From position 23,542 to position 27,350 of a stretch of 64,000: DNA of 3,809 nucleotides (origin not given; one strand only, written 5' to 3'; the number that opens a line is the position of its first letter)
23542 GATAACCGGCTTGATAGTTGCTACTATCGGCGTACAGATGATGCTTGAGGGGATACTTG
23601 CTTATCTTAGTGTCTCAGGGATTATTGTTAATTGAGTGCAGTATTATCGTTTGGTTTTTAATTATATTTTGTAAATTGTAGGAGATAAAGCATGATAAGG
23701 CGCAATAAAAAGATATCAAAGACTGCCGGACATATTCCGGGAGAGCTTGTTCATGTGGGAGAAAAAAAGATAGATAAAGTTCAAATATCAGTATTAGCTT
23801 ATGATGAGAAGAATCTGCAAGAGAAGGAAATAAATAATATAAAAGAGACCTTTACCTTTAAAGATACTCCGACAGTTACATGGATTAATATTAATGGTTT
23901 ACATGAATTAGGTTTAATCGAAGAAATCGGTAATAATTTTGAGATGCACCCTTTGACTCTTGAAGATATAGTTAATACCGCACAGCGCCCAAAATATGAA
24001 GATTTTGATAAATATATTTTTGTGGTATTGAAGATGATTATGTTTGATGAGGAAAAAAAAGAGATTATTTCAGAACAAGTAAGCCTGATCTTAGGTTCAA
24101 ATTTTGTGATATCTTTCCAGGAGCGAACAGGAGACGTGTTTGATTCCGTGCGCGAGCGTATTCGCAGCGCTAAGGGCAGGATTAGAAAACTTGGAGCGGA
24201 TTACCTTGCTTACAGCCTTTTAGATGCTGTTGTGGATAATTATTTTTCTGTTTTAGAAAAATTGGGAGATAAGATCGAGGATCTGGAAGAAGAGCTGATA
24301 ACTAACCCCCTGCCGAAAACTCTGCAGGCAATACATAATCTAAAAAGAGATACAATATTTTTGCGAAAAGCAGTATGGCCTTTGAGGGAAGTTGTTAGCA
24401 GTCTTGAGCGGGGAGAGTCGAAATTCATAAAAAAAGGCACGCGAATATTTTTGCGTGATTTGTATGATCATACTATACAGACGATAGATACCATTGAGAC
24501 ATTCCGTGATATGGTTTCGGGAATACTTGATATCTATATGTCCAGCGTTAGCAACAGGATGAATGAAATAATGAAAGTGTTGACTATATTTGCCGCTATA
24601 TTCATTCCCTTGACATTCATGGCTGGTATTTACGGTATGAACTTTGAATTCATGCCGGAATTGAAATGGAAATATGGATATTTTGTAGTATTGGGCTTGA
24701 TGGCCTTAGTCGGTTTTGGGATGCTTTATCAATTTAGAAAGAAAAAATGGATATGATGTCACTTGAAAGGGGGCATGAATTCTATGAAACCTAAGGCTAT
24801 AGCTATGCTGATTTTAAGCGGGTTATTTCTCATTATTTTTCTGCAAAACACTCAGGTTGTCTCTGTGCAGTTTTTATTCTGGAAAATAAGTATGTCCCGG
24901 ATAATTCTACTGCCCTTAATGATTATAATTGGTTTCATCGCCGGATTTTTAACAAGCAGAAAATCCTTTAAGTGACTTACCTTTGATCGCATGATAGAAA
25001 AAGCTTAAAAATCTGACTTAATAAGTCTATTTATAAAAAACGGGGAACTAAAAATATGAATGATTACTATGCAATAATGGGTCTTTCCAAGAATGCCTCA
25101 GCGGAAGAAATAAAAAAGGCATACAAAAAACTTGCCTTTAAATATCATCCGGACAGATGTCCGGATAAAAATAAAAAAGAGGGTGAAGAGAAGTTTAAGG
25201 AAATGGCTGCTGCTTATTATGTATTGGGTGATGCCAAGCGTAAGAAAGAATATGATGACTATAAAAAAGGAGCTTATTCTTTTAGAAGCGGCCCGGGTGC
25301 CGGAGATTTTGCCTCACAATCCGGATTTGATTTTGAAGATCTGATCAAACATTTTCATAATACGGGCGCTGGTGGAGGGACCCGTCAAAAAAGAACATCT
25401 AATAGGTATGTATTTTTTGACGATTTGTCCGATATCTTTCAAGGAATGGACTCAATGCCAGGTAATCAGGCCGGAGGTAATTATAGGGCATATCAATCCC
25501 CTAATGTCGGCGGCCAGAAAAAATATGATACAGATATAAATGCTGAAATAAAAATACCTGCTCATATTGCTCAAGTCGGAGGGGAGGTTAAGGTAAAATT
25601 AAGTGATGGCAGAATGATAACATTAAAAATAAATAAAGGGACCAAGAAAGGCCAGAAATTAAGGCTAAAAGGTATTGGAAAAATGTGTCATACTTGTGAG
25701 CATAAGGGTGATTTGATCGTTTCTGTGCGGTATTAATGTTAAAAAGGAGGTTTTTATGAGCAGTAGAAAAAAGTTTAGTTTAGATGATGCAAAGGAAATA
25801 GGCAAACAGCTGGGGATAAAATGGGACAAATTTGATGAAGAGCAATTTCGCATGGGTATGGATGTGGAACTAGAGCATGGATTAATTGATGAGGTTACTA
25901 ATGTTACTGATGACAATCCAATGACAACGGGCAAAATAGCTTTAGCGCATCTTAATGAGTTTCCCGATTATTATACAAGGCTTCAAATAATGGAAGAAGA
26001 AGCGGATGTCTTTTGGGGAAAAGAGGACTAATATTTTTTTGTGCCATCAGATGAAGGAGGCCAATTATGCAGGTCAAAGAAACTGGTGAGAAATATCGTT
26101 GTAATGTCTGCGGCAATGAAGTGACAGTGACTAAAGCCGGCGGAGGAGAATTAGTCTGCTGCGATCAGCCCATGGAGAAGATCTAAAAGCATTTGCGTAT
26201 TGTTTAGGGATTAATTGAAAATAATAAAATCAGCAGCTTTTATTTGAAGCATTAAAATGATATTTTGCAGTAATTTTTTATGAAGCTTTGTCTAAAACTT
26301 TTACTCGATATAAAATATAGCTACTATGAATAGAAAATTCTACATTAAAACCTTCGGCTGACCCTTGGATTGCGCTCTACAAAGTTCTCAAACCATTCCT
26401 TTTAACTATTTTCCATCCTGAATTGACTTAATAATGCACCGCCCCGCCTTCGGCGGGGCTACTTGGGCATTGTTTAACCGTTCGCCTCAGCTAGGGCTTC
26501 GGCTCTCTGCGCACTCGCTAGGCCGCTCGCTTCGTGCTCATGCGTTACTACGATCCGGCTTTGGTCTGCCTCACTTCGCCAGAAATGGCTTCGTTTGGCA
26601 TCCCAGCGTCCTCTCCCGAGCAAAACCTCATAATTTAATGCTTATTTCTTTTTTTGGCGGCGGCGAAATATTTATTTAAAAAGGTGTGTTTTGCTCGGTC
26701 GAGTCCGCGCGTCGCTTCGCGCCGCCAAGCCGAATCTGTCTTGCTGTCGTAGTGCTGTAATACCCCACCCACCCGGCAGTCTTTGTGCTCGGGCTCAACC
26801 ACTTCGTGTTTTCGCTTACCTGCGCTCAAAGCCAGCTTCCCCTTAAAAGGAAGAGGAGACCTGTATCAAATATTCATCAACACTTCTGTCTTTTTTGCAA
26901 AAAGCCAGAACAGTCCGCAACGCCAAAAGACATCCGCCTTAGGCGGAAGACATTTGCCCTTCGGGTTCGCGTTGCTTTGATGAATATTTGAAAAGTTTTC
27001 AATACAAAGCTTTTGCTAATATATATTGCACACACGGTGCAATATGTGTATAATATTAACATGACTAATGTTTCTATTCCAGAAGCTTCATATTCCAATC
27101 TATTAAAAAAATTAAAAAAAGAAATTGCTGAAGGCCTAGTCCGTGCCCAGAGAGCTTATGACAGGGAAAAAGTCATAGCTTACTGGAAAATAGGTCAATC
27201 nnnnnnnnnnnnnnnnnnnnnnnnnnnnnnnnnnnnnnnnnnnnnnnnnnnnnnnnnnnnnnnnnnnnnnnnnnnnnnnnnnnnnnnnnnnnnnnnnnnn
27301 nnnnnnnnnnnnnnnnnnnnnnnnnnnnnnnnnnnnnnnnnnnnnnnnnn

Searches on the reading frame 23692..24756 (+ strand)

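Call 9: search_protein_families(library=pfam, proteins=[window:23692-24756:+])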
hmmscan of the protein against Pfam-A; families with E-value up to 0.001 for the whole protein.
window:23692-24756:+ (354 aa): 1 family
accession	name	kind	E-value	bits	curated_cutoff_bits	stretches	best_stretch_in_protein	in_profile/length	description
PF01544.23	CorA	-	7.5e-75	252.4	27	1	62-350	4-292/292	CorA-like Mg2+ transporter protein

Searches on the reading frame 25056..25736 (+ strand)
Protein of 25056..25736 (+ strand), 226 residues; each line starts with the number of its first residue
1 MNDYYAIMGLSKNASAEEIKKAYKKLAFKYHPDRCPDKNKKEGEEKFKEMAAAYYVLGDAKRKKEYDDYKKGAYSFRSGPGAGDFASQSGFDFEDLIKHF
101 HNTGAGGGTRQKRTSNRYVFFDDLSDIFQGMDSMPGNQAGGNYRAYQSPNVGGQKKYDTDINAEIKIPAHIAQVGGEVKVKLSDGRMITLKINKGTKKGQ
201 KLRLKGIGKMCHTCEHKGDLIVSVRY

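Call 9: search_protein_families(library=pfam, proteins=[window:25056-25736:+])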
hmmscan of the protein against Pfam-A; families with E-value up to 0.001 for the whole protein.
window:25056-25736:+ (226 aa): 2 families
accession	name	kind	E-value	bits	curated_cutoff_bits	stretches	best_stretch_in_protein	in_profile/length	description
PF00226.36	DnaJ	-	6.9e-23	81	27.8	1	3-67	1-63/63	DnaJ domain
PF01556.23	DnaJ_C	-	2.3e-08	34.6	26.6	1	158-225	82-148/152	DnaJ C terminal domain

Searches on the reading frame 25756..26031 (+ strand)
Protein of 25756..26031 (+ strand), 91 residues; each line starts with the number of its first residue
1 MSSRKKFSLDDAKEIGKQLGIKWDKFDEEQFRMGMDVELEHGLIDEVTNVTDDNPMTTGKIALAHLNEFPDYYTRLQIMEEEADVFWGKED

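Call 9: search_protein_families(library=pfam, proteins=[window:25756-26031:+])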
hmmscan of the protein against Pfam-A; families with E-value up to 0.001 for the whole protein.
window:25756-26031:+ (91 aa): 1 family
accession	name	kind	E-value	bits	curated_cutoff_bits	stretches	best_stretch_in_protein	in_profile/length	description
PF18905.5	DUF5661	-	1.3e-24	86.7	27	1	12-82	1-65/65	Protein of unknown function (DUF5661)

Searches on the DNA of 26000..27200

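Call 11: search_rna_families(source=window, start=26000, end=27200, threshold=evalue, max_evalue=1)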
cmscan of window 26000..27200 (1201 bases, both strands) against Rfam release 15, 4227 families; matches with E-value up to 1: 0.
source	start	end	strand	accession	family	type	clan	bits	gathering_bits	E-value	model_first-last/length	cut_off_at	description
